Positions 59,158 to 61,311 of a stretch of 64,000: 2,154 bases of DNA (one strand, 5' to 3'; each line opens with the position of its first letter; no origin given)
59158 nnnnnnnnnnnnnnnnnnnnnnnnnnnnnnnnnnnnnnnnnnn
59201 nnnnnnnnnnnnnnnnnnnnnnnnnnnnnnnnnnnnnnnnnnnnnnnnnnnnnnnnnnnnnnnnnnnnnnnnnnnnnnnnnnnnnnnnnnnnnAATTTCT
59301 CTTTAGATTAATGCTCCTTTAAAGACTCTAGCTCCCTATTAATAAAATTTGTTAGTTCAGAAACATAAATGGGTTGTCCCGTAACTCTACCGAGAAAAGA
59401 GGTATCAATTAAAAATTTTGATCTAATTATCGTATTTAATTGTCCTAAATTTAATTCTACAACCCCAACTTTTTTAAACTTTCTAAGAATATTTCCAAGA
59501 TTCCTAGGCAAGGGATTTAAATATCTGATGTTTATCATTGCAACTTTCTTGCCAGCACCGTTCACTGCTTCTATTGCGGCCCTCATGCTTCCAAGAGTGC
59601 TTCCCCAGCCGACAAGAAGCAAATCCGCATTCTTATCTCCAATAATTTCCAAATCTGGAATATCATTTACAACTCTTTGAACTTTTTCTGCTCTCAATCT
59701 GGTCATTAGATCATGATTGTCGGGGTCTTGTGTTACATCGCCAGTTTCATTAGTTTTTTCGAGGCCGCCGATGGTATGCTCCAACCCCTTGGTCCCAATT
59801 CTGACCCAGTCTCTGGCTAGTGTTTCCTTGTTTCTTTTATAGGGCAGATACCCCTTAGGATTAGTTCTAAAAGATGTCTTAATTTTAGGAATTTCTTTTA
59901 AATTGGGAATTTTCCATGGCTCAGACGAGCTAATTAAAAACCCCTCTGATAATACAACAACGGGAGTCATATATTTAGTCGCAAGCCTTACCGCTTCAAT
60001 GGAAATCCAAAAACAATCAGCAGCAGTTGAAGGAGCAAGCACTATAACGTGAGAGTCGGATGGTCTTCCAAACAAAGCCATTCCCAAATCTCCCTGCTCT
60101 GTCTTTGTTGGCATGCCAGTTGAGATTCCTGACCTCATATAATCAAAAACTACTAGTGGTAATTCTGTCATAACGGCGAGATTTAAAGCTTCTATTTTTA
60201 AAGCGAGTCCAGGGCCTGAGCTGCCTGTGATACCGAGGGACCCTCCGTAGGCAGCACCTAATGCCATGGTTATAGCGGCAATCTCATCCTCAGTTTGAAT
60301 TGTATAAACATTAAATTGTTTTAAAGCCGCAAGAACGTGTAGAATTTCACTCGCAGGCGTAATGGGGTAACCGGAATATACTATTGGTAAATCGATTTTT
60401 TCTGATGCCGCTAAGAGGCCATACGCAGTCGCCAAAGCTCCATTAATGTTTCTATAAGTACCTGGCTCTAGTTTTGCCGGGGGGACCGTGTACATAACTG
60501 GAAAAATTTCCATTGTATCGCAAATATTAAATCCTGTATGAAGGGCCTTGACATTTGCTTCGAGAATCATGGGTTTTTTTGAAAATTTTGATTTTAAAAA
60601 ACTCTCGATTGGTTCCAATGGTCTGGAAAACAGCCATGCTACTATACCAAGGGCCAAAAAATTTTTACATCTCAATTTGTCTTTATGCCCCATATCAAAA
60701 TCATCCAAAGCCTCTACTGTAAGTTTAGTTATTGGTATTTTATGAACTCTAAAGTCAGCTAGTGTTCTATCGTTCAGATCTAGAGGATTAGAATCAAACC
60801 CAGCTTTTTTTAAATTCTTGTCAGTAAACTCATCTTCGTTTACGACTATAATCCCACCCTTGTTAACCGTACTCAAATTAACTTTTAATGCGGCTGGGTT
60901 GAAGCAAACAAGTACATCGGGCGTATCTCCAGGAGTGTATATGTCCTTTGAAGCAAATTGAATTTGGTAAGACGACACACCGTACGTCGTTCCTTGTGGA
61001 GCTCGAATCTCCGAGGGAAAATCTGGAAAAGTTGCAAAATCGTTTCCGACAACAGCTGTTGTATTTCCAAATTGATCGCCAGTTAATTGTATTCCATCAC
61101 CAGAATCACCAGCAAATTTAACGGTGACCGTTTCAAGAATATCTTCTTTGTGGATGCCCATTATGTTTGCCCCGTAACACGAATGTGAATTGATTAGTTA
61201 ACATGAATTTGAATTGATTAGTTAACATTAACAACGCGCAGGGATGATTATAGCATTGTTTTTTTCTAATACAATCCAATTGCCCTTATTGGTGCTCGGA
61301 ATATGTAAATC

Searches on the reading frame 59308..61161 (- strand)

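Call 70: search_protein_families(library=pfam, proteins=[window:59308-61161:-], max_evalue=0.0001)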
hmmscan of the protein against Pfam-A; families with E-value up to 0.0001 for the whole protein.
window:59308-61161:- (617 aa): 3 families
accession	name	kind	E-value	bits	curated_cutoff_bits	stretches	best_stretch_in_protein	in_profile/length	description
PF01855.24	POR_N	-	7.6e-53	180.1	27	1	261-477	10-226/231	Pyruvate flavodoxin/ferredoxin oxidoreductase, thiamine diP-bdg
PF01558.24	POR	-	1.1e-29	104.3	27.4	1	21-211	2-172/173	Pyruvate ferredoxin/flavodoxin oxidoreductase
PF17147.9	PFOR_II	-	6.5e-08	33.3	27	1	512-602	1-101/102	Pyruvate:ferredoxin oxidoreductase core domain II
